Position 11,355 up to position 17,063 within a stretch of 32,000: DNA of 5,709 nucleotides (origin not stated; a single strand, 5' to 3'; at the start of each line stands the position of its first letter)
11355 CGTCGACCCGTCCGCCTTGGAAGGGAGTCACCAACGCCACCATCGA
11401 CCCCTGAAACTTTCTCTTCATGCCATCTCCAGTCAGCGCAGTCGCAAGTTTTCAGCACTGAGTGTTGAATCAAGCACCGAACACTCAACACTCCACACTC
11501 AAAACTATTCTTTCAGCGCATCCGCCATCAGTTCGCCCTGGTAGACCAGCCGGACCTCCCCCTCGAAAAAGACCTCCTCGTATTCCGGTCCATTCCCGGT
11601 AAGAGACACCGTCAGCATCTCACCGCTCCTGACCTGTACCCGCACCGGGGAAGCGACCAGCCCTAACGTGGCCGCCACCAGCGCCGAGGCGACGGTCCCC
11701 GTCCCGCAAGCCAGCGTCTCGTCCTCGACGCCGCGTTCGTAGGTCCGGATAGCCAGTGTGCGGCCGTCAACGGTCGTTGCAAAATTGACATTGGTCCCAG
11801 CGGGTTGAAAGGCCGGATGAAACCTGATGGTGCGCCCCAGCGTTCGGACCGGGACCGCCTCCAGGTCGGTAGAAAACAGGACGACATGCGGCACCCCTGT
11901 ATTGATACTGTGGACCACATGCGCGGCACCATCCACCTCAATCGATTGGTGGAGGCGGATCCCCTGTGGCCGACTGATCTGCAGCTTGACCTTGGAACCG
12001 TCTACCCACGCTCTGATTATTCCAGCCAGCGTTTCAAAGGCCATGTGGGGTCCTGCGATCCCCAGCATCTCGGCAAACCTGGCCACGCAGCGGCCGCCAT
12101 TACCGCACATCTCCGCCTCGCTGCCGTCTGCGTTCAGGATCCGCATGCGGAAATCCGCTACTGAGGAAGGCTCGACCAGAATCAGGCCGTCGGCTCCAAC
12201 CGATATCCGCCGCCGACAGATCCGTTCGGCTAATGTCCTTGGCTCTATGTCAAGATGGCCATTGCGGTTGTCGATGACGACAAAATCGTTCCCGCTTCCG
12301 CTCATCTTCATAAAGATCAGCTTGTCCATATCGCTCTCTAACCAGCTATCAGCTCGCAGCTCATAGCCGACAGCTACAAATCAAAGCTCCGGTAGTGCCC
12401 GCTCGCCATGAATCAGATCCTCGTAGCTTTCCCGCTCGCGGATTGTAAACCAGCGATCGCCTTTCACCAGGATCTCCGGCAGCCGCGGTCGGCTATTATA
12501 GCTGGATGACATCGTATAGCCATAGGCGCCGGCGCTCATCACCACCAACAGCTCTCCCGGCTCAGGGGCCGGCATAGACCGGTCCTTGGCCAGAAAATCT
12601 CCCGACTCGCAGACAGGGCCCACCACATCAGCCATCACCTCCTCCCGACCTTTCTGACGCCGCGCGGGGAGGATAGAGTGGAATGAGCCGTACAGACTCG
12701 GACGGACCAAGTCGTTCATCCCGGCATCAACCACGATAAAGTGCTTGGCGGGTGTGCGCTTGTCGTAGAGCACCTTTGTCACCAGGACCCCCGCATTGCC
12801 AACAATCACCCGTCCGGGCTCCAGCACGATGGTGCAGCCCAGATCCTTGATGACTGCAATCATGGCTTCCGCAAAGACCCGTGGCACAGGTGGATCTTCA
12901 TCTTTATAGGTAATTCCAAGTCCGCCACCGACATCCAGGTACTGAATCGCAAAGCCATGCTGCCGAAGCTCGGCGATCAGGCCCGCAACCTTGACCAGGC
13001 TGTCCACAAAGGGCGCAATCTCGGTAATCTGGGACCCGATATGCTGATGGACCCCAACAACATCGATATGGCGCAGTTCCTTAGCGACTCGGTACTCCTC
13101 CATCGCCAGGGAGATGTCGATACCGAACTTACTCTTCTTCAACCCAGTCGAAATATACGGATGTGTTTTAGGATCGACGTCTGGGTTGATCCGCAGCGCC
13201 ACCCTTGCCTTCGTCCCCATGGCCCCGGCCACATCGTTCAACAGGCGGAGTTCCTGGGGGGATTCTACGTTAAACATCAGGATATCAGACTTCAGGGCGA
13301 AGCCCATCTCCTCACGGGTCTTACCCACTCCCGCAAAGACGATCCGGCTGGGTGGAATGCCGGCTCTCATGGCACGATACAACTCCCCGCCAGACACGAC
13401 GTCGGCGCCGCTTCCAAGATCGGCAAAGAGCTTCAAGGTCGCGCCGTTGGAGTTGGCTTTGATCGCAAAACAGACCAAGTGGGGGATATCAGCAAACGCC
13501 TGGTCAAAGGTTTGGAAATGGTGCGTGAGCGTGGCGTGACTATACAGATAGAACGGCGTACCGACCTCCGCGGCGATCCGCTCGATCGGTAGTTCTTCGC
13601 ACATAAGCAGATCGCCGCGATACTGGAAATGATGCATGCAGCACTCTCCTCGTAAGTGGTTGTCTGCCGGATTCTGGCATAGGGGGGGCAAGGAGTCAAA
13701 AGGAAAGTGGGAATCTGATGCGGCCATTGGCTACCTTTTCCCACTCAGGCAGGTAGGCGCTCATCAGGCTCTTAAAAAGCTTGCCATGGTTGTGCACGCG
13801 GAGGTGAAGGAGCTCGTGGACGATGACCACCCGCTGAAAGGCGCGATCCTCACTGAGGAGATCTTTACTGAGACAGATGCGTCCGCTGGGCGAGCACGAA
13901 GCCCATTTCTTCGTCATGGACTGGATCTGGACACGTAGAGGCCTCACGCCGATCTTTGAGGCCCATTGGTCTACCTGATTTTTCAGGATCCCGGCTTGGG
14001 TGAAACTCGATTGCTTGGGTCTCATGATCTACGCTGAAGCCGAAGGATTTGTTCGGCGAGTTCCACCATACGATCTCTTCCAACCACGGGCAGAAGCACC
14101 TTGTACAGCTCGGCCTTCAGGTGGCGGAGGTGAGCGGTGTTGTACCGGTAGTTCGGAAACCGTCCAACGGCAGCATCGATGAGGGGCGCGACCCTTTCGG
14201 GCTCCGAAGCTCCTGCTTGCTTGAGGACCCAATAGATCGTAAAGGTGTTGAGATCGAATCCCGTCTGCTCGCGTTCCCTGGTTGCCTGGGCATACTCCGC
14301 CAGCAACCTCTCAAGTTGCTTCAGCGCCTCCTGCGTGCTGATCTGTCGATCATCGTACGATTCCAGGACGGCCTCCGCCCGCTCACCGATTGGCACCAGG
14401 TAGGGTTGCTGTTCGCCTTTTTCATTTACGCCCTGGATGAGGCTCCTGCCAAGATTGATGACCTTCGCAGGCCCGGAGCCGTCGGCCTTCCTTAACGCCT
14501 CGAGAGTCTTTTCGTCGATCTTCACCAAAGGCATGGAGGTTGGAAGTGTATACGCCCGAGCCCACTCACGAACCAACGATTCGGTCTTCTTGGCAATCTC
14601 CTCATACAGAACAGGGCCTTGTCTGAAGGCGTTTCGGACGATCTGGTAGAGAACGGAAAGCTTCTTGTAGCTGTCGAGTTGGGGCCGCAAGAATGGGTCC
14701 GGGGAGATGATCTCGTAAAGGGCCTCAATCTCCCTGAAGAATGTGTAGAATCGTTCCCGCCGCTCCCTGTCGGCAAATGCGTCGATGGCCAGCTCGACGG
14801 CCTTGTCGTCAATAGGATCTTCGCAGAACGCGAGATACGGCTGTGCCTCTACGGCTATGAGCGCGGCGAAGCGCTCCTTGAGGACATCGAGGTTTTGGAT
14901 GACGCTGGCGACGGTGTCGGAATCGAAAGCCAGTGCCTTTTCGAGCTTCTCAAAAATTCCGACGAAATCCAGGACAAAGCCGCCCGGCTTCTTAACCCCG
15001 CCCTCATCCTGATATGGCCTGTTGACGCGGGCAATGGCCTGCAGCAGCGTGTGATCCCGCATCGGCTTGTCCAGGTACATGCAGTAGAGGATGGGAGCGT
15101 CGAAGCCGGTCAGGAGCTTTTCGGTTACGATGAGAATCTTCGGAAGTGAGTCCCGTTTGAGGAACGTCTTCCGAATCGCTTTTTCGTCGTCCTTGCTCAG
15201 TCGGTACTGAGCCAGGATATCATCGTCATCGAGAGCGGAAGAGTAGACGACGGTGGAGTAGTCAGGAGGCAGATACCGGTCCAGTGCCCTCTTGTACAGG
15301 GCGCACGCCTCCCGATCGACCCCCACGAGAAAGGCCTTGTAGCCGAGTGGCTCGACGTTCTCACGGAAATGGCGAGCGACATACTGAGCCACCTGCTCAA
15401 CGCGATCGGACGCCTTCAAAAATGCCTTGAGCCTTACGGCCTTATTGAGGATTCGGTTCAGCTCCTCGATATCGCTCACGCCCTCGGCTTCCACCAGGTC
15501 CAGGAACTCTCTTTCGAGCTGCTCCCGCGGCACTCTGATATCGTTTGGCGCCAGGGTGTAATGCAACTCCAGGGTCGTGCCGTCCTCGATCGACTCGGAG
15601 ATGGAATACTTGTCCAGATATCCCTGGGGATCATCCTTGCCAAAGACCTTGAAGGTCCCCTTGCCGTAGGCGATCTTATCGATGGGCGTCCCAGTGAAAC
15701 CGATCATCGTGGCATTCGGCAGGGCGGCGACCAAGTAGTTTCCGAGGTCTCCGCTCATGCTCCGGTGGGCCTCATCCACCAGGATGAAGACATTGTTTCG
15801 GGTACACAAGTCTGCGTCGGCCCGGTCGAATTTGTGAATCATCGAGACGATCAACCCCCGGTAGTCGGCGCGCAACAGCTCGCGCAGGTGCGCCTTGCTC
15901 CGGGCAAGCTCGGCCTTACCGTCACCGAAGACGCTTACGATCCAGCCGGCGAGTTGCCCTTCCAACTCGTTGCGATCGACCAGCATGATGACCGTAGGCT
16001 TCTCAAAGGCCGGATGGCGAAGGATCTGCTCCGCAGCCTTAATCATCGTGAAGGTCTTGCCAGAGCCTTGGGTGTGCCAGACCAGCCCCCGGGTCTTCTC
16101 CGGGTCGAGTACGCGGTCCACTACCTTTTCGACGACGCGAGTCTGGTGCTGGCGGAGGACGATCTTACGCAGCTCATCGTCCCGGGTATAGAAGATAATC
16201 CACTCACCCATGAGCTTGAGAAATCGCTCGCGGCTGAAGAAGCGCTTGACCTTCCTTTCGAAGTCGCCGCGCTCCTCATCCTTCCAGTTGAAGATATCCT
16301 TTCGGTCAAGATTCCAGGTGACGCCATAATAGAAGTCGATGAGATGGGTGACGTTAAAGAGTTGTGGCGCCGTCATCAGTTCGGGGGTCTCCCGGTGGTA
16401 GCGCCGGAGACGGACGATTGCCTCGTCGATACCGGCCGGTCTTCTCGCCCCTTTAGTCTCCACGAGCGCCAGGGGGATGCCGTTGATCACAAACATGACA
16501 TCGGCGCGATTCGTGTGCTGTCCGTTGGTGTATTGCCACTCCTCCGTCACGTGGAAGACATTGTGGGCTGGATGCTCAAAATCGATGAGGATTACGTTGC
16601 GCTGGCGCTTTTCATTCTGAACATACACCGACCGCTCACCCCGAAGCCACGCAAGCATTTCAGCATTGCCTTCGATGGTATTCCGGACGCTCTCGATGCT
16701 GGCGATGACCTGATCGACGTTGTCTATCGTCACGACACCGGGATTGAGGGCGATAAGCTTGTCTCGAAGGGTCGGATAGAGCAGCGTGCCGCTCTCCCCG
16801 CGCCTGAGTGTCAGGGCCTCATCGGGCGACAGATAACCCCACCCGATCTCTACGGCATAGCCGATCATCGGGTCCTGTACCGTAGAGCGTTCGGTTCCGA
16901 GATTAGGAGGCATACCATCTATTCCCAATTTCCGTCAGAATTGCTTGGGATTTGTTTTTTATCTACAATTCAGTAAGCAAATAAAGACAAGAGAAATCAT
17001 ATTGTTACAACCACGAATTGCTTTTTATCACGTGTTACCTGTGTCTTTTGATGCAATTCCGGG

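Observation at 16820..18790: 35-codon relic of a second hsdR 5' end serves as a leader ORF, ATGA-coupled to the inserted AlbA_2 gene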

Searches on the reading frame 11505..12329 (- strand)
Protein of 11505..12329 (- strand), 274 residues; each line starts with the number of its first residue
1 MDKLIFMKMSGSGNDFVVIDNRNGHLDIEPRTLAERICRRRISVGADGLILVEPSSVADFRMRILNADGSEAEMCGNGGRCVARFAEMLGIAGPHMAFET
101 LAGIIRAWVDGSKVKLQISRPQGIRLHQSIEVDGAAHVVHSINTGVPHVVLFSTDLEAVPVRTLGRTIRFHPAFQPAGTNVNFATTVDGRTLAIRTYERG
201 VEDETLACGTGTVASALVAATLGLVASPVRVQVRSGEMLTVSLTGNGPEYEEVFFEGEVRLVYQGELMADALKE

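Call 6: search_protein_families(library=pfam, proteins=[window:11505-12329:-])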
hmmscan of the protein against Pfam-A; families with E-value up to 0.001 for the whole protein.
window:11505-12329:- (274 aa): 1 family
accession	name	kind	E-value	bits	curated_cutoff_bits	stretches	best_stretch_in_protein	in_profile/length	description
PF01678.24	DAP_epimerase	-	3.8e-47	159.8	34.7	2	6-108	1-103/121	Diaminopimelate epimerase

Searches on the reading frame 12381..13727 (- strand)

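Call 6: search_protein_families(library=pfam, proteins=[window:12381-13727:-])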
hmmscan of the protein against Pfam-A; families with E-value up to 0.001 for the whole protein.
window:12381-13727:- (448 aa): 3 families
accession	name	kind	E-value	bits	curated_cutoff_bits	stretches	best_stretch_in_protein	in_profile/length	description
PF02784.22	Orn_Arg_deC_N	-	5.9e-65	219.5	23.4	1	66-309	3-246/247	Pyridoxal-dependent decarboxylase, pyridoxal binding domain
PF00278.28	Orn_DAP_Arg_deC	-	5.5e-29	100.7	23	1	60-400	2-95/95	Pyridoxal-dependent decarboxylase, C-terminal sheet domain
PF01168.26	Ala_racemase_N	-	1.9e-05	24.9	24.1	1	66-267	5-194/220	Alanine racemase, N-terminal domain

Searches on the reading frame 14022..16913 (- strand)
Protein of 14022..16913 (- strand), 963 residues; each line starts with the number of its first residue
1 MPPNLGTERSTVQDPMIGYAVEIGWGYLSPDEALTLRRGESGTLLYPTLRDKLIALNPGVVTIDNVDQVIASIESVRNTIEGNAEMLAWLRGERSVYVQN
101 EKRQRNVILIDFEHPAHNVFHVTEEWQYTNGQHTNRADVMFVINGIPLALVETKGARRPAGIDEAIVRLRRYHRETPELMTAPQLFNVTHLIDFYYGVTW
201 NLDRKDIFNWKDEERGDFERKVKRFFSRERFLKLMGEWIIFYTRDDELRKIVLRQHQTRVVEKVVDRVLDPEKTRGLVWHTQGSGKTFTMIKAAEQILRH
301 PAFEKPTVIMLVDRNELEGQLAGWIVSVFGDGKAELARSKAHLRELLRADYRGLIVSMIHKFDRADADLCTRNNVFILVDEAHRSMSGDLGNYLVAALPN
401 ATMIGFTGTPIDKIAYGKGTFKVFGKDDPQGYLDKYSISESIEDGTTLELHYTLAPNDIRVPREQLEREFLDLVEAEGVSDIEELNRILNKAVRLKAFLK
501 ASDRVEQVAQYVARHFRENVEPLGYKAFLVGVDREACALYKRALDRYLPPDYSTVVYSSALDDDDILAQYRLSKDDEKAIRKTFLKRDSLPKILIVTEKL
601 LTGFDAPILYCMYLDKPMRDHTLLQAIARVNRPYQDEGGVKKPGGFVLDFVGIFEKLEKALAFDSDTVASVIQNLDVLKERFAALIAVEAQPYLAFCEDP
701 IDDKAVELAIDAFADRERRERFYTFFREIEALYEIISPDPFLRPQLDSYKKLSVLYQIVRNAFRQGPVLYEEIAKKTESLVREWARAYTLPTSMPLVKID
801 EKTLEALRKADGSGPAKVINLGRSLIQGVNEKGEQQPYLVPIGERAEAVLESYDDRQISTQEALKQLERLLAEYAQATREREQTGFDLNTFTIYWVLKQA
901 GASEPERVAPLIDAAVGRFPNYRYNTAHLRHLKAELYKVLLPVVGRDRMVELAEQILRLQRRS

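Call 6: search_protein_families(library=pfam, proteins=[window:14022-16913:-])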
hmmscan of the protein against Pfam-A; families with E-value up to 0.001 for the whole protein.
window:14022-16913:- (963 aa): 6 families
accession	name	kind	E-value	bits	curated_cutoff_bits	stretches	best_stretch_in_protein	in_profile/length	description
PF18766.7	SWI2_SNF2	-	1.6e-58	198.4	26.7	1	256-476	1-214/221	SWI2/SNF2 ATPase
PF04313.20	HSDR_N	-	6.3e-29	101.7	25.1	1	7-188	3-175/198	Type I restriction enzyme R protein N terminus (HSDR_N)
PF04851.21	ResIII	-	5.7e-22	78.8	22.5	1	251-411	2-163/164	Type III restriction enzyme, res subunit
PF22679.2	T1R_D3-like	-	7.9e-17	62.6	27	1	574-650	83-156/158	Type I restriction enzyme subunit R domain 3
PF13401.12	AAA_22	-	2.4e-05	25.1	27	0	281-398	13-107/130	AAA domain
PF00270.35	DEAD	-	0.00027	21.1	26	1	275-412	16-162/167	DEAD/DEAH box helicase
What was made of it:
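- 14022..16913 (-): Intact hsdR, 963 aa from ATG 16913. The repeat copy is 16913-16822. Pfam HSDR_N, SWI2_SNF2, ResIII and T1R_D3-like (call 6).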

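Call 8: search_protein_families(library=padloc, proteins=[window:14022-16913:-], max_evalue=0.001)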
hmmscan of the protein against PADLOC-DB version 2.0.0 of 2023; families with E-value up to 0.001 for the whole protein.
window:14022-16913:- (963 aa): 9 families
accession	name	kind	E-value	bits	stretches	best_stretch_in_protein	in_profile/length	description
PDLC03040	REase_I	-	7.4e-97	323.3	1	11-744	9-784/1029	Type I restriction enzyme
PDLC03044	REase_I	-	9.4e-59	197.3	2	70-508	69-514/1034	Type I restriction enzyme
PDLC03048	REase_I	-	2.8e-54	182.6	2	48-540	37-520/976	Type I restriction enzyme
PDLC03041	REase_I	-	4.9e-52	175.1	2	225-664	287-744/1099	Type I restriction enzyme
PDLC03046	REase_I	-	7.3e-24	81.8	3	130-321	127-329/1025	Type I restriction enzyme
PDLC03045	REase_I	-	6e-22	75.4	2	137-455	136-471/995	Type I restriction enzyme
PDLC03043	REase_I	-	2.1e-07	28.3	1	97-265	112-285/313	Type I restriction enzyme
PDLC02707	PbeA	-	5.1e-06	23.3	1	247-449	247-449/672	PbeA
PDLC02704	PbeA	-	0.0001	18.9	1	250-323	252-322/682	PbeA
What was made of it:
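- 14022..16913 (-): PADLOC REase_I 7e-97 (call 8).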

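Call 33: find_related_loci(query=A2, collection=metagenome_contigs, flank=6000)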
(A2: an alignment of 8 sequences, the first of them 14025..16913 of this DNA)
Query A2 (963 aa) in metagenome_contigs; peptide patterns used: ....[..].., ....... (x = any residue, [..] = any of these).
600 stretches matched a pattern (row limit reached: there are more); 450 encode a relative of the query (tblastn E <= 1e-3); the best 80 are kept; 80 distinct loci.
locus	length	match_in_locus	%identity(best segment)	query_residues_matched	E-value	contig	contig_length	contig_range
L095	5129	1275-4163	92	1-963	0e+0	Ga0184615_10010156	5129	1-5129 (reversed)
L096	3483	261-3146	78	1-962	0e+0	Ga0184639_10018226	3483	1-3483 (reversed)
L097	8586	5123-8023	75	1-962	0e+0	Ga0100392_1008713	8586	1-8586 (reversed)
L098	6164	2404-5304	74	1-962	0e+0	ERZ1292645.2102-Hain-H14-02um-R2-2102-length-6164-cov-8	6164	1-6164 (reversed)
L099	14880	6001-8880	75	1-962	0e+0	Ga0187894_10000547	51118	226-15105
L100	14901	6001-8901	73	1-962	0e+0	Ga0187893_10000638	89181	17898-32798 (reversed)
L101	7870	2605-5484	75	1-962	0e+0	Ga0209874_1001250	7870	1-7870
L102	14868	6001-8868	73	3-961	0e+0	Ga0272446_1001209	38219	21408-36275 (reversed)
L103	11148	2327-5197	72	3-961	0e+0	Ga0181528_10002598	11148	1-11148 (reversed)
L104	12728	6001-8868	73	3-961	0e+0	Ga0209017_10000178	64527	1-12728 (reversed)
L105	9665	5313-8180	72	3-961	0e+0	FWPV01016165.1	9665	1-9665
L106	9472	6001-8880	73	1-962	0e+0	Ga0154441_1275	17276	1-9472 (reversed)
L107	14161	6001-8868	72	3-961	0e+0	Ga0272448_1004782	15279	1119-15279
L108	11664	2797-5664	72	3-961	0e+0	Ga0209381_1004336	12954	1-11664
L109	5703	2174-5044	71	3-961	0e+0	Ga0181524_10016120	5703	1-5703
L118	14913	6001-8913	63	1-962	0e+0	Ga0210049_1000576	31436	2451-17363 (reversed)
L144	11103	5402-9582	61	1-962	0e+0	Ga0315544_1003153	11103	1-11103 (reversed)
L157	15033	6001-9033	58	5-962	0e+0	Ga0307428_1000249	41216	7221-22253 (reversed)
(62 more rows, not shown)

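Call 72: find_encoding_contigs(protein=window:14022-16913:-, flank=6000, max_places=10)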
Protein window:14022-16913:- (963 aa): 8 contigs read that carry it; 4 places shown.
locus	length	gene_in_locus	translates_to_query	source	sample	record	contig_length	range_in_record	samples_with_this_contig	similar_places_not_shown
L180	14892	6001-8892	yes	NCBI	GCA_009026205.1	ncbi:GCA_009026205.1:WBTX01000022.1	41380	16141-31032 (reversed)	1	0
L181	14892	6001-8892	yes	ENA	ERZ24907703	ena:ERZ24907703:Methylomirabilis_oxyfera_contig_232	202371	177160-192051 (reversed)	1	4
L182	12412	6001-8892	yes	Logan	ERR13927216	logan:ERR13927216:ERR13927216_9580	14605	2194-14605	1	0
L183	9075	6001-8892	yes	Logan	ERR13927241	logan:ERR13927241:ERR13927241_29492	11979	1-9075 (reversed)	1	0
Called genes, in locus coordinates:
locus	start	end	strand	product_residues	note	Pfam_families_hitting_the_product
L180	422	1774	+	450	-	PF01420:Methylase_S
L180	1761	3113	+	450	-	PF01582:TIR, PF13676:TIR_2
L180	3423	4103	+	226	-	-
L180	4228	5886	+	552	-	PF04326:SLFN_AlbA_2, PF13749:HATPase_c_4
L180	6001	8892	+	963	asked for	PF04313:HSDR_N, PF13401:AAA_22 (faint), PF04851:ResIII, PF18766:SWI2_SNF2, PF22679:T1R_D3-like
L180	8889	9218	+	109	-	PF01863:YgjP-like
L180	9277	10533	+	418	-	PF00278:Orn_DAP_Arg_deC, PF01168:Ala_racemase_N (faint), PF02784:Orn_Arg_deC_N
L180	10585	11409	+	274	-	PF01678:DAP_epimerase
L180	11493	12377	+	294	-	PF00701:DHDPS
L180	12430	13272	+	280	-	PF01113:DapB_N, PF05173:DapB_C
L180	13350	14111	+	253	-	PF10370:Rv2993c-like_N, PF01557:FAA_hydrolase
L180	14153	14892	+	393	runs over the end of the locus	PF00155:Aminotran_1_2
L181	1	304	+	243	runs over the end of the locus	-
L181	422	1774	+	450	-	PF01420:Methylase_S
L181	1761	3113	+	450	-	PF01582:TIR, PF13676:TIR_2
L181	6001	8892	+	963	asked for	PF04313:HSDR_N, PF13401:AAA_22 (faint), PF04851:ResIII, PF18766:SWI2_SNF2, PF22679:T1R_D3-like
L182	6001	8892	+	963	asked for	PF04313:HSDR_N, PF13401:AAA_22 (faint), PF04851:ResIII, PF18766:SWI2_SNF2, PF22679:T1R_D3-like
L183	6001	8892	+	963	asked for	PF04313:HSDR_N, PF13401:AAA_22 (faint), PF04851:ResIII, PF18766:SWI2_SNF2, PF22679:T1R_D3-like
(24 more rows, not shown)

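Call 75: search_protein_families(library=pfam, proteins=[L118:5138-5956:+, L157:4110-5900:+, L144:5608-6021:+, L144:6098-6670:+, L095:52-1062:+, L144:797-5362:+], max_evalue=0.001)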
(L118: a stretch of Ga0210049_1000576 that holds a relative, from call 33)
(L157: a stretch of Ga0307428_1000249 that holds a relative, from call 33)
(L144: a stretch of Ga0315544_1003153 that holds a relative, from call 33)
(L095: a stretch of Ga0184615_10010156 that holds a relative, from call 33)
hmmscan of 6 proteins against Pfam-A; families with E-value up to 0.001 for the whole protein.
L118:5138-5956:+ (273 aa): 1 family
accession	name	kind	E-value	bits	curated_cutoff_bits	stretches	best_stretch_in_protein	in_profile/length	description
PF02661.23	Fic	-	3.8e-16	60.2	24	1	107-220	2-92/93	Fic/DOC family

L157:4110-5900:+ (597 aa): 2 families
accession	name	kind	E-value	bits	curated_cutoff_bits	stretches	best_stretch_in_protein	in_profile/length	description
PF21810.3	DUF6880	-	1.1e-14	54.8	27.3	1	137-428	16-321/472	Family of unknown function (DUF6880)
PF04434.22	SWIM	-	0.0003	20.7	19.6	1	61-92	1-32/38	SWIM zinc finger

L144:5608-6021:+ (138 aa): 0 families

L144:6098-6670:+ (191 aa): 0 families

L095:52-1062:+ (337 aa): 1 family
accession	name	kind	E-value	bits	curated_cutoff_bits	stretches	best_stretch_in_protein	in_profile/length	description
PF05168.19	HEPN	-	9.6e-07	29.4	22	1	215-283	24-93/117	HEPN domain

L144:797-5362:+ (1522 aa): 8 families
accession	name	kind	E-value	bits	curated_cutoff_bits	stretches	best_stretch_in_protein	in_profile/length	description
PF13646.12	HEAT_2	-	2.9e-09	37.5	27.7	0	1219-1288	15-75/88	HEAT repeats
PF02985.28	HEAT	-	6.3e-07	29.5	23.5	0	1242-1271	1-30/31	HEAT repeat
PF25199.1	nSTAND_NTPase5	-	1.2e-05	25.6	34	1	266-370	13-106/145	Novel STAND NTPase 5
PF13191.12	AAA_16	-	1.7e-05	25.8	32.6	1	286-330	19-63/167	AAA ATPase domain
PF05729.18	NACHT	-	2.2e-05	24.8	26.7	1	293-446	2-163/167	NACHT domain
PF13513.12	HEAT_EZ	-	5.2e-05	24.1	27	0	1220-1265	3-52/55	HEAT-like repeat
PF13401.12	AAA_22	-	5.6e-05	23.9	27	0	290-391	4-109/130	AAA domain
PF24883.2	NPHP3_N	-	9.3e-05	23.1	24.8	0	279-332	10-63/164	Nephrocystin 3, N-terminal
